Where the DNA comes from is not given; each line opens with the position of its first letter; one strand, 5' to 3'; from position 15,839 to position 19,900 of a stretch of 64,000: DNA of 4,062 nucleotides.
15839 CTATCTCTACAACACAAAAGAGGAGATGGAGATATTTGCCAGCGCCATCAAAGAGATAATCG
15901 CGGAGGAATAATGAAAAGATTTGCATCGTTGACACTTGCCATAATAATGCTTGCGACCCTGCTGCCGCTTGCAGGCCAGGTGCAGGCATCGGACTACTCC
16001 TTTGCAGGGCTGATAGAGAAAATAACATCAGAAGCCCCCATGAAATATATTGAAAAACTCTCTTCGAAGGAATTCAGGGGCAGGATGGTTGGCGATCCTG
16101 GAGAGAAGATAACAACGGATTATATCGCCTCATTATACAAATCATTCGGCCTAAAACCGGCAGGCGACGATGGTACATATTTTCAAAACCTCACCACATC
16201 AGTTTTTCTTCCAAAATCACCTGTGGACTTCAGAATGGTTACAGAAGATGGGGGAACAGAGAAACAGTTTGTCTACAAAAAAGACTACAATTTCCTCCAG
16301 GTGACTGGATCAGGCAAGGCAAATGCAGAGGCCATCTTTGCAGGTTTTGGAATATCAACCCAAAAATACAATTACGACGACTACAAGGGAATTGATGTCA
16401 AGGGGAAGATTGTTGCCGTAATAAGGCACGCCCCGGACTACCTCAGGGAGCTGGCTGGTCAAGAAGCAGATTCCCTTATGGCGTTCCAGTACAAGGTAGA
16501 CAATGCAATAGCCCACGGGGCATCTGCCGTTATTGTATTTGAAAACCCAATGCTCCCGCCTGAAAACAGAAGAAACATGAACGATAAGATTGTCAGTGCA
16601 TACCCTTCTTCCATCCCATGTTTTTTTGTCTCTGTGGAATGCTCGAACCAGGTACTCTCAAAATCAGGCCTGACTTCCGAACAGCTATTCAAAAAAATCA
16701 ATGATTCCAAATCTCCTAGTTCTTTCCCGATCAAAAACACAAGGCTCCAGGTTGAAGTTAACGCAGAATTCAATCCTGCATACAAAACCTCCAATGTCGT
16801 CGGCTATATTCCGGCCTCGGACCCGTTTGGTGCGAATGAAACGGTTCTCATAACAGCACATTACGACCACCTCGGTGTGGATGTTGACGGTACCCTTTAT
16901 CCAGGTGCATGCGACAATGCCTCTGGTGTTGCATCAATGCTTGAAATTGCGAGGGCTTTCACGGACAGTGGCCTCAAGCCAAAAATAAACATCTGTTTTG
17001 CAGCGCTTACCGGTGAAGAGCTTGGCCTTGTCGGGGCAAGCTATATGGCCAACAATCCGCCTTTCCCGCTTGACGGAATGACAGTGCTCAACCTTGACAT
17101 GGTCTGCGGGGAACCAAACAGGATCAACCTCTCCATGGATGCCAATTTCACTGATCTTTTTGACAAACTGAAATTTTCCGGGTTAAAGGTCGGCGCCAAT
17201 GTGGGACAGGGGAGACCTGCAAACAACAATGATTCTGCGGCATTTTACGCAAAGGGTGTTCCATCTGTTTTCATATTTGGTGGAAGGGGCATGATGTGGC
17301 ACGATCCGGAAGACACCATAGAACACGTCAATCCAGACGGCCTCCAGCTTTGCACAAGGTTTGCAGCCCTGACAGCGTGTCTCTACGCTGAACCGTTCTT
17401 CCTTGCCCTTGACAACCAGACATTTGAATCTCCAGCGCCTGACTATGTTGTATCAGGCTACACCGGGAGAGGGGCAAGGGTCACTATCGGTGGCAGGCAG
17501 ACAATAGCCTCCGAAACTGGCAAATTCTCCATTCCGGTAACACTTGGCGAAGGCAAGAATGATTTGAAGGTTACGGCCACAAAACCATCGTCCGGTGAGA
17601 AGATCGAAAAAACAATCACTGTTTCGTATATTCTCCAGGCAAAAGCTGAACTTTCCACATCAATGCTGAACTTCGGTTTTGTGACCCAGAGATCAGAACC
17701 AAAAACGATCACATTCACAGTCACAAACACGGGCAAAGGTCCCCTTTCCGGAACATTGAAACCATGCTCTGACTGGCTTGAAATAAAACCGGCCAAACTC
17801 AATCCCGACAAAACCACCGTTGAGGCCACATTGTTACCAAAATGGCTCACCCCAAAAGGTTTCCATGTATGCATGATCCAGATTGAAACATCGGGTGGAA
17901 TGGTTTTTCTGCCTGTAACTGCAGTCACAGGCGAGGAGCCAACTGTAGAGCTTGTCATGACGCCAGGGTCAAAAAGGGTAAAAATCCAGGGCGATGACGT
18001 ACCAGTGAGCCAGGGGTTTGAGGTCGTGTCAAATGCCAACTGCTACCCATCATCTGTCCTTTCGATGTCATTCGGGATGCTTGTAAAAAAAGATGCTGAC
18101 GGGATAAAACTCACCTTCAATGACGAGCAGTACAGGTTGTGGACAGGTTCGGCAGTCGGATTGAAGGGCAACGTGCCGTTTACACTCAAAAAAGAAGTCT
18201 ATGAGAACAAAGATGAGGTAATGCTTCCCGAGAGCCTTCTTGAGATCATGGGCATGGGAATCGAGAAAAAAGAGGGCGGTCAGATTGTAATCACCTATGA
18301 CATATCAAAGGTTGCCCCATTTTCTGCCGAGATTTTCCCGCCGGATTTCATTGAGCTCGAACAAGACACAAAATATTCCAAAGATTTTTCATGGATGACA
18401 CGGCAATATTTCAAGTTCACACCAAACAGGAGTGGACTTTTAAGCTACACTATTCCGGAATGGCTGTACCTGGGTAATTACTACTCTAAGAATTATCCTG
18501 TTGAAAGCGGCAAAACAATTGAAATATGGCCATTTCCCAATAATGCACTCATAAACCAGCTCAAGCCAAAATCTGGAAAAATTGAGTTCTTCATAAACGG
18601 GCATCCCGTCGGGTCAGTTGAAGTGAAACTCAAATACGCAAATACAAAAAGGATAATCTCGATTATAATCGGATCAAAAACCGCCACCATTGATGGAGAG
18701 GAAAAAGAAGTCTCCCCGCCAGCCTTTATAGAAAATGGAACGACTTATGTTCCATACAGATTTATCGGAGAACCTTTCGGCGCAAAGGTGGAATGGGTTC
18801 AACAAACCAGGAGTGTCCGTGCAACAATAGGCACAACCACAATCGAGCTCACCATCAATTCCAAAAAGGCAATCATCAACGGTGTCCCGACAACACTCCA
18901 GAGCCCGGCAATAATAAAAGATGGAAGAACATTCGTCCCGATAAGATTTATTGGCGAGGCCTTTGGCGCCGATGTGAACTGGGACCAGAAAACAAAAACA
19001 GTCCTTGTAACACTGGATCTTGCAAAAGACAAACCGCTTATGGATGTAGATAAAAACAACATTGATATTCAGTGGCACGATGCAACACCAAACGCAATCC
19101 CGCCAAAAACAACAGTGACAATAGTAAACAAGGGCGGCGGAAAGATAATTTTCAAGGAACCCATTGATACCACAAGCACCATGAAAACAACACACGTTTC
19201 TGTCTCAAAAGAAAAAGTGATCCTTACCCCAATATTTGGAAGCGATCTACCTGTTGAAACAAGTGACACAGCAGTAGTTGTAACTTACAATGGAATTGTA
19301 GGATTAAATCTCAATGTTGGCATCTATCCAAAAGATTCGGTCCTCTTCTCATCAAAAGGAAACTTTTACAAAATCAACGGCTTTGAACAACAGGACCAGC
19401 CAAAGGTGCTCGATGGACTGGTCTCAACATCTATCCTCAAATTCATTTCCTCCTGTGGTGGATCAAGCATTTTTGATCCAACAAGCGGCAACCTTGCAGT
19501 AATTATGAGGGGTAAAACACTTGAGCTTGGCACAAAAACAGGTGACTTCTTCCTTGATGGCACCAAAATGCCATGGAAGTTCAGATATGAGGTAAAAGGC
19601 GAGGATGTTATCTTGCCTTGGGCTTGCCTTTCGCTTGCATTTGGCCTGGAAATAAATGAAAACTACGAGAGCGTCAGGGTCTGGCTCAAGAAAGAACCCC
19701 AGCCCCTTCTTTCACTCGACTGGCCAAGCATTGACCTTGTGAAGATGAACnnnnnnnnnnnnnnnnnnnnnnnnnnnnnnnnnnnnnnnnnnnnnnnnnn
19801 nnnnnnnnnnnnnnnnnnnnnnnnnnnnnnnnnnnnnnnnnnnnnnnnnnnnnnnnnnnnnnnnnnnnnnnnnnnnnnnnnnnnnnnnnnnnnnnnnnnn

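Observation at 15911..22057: Roughly 2050-aa surface protein combining M28 aminopeptidase, CuAO-N stalk repeats and two thioredoxin-fold domains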

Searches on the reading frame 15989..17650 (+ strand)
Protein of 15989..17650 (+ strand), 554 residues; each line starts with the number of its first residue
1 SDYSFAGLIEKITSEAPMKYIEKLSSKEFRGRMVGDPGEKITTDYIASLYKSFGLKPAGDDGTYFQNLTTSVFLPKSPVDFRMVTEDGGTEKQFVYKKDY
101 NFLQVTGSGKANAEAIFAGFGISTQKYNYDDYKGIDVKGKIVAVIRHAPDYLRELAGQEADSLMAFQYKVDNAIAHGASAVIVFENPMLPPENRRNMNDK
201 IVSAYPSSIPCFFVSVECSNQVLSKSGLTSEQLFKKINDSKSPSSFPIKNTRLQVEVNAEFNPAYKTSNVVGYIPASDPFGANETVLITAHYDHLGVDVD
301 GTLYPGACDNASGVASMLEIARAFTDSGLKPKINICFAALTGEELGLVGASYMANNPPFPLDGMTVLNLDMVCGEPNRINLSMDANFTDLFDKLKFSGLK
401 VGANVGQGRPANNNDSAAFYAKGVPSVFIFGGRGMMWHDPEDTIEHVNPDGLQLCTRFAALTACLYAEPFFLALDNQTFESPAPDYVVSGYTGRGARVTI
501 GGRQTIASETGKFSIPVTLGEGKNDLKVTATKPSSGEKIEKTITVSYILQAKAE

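Call 35: search_solved_structures(query=window:15989-17650:+, max_evalue=0.00001, show_alignments=1)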
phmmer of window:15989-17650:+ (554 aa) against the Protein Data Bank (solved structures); distinct sequences matched with E-value up to 0.00001: 14.
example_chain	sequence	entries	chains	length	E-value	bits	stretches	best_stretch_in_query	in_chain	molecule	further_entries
6hc6_A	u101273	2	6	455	1.7e-11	46.6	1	280-463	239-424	Aminopeptidase YwaD | Aminopeptidase Y (Arg Lys Leu preference)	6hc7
3b3t_A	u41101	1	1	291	7.9e-11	44.3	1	263-453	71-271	Bacterial leucyl aminopeptidase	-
1rtq_A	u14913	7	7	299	3.3e-10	42.3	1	263-459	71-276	Bacterial leucyl aminopeptidase | Aminopeptidase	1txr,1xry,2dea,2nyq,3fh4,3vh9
1amp_A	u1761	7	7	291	3.9e-10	42.1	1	263-453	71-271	AMINOPEPTIDASE | PROTEIN (AMINOPEPTIDASE) | BACTERIAL LEUCYL AMINOPEPTIDASE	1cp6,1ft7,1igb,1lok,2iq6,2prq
3b3v_A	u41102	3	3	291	5.7e-10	41.5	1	263-452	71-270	Bacterial leucyl aminopeptidase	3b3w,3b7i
2ek8_A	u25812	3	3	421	8.5e-10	40.9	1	273-455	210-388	Aminopeptidase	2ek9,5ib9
1cp7_A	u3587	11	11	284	1.3e-09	40.3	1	271-435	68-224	AMINOPEPTIDASE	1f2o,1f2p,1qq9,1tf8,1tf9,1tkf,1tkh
3b35_A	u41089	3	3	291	1.9e-09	39.8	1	263-452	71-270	Bacterial leucyl aminopeptidase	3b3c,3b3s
2anp_A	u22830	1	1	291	1.9e-09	39.8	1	263-453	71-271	leucyl aminopeptidase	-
8ac9_A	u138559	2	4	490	6.1e-08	34.8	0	269-389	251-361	Keratinase KP1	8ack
8ac7_B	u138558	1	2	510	7e-08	34.6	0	269-389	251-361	Keratinase KP1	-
8acg_F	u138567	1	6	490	4.1e-07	32.1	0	277-389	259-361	Keratinase KP1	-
8acr_A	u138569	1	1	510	5e-07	31.8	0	270-389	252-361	Keratinase KP1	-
3iib_A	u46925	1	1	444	5.8e-07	31.6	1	254-454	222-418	Peptidase M28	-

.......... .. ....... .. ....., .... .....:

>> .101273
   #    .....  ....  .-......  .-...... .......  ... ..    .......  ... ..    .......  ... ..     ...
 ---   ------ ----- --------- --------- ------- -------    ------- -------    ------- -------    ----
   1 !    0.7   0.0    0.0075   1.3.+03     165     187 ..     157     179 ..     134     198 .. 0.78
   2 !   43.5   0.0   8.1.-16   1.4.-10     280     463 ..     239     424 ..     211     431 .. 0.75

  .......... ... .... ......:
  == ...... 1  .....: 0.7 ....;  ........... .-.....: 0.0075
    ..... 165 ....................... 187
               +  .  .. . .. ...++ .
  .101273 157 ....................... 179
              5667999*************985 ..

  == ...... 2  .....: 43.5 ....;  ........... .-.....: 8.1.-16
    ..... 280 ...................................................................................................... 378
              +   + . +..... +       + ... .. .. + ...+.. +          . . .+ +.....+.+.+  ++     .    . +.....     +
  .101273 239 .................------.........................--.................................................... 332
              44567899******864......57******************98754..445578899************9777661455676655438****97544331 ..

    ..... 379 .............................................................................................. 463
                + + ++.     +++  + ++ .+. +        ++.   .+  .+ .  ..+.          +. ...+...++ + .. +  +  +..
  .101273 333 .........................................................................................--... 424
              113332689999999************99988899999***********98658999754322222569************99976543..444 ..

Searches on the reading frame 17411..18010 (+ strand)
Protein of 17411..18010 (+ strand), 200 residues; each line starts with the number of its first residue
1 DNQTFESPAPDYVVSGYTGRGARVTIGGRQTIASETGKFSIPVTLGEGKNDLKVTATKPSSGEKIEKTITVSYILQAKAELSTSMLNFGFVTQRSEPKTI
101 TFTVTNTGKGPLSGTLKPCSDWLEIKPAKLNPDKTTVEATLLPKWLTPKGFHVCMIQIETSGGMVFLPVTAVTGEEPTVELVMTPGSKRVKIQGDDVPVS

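Call 8: search_protein_families(library=pfam, proteins=[window:17411-18010:+], max_evalue=1)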
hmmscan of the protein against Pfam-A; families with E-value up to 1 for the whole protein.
window:17411-18010:+ (200 aa): 7 families
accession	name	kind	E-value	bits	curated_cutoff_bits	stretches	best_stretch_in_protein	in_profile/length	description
PF09136.16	Glucodextran_B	-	3.9e-06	27.1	27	1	23-72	32-80/83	Glucodextranase, domain B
PF19190.6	BACON_2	-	9.4e-05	22.7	25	1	87-136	8-59/94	Viral BACON domain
PF07610.17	DUF1573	-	0.0052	17.2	26.1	1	82-112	4-33/98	Protein of unknown function (DUF1573)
PF22544.2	HYDIN_VesB_CFA65-like_Ig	-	0.0095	16.6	25.5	1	77-137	1-58/100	HYDIN/CFA65/VesB-like, Ig-like domain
PF07949.17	YbbR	-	0.041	14.7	22.3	1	4-71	8-79/81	YbbR-like protein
PF12733.13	Cadherin-like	-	0.042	14.7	24.2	1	19-71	37-84/89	Cadherin-like beta sandwich domain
PF17936.7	Big_6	-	0.053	14.2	27.6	1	11-71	14-81/83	Bacterial Ig domain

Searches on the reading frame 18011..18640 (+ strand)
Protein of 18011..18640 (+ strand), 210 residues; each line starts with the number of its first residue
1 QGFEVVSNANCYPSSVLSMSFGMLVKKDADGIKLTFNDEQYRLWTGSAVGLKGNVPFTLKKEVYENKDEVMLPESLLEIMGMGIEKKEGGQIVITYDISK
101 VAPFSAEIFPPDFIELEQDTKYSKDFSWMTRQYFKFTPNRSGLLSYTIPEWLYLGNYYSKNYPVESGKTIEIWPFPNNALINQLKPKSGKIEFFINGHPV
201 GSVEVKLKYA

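Call 8: search_protein_families(library=pfam, proteins=[window:18011-18640:+], max_evalue=1)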
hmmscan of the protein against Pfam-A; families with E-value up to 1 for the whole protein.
window:18011-18640:+ (210 aa): 1 family
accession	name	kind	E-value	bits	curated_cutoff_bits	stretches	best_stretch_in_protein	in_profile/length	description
PF07833.16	Cu_amine_oxidN1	-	0.041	14.3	24.2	1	12-94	22-107/108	Copper amine oxidase N-terminal domain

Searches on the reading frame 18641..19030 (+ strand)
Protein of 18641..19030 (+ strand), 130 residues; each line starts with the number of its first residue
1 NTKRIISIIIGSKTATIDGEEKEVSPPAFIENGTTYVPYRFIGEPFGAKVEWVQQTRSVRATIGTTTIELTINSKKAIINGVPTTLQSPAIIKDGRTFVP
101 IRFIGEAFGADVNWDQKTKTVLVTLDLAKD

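Call 8: search_protein_families(library=pfam, proteins=[window:18641-19030:+], max_evalue=1)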
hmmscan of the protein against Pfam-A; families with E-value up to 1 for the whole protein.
window:18641-19030:+ (130 aa): 3 families
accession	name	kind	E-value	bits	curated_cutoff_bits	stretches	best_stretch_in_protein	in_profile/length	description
PF07833.16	Cu_amine_oxidN1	-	2.5e-53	179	24.2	2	17-122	2-107/108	Copper amine oxidase N-terminal domain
PF10547.14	P22_AR_N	-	0.0048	17.5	30.7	0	28-72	12-57/115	P22_AR N-terminal domain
PF24713.1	TOR1L1_C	-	0.15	12.6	27.8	1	48-82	71-105/134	TORTIFOLIA1 C-terminal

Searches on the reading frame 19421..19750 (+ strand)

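Call 8: search_protein_families(library=pfam, proteins=[window:19421-19750:+], max_evalue=1)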
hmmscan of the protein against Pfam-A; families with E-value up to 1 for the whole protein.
window:19421-19750:+ (110 aa): 1 family
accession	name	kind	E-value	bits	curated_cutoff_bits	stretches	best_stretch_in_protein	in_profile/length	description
PF07833.16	Cu_amine_oxidN1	-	0.049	14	24.2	1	10-84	29-103/108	Copper amine oxidase N-terminal domain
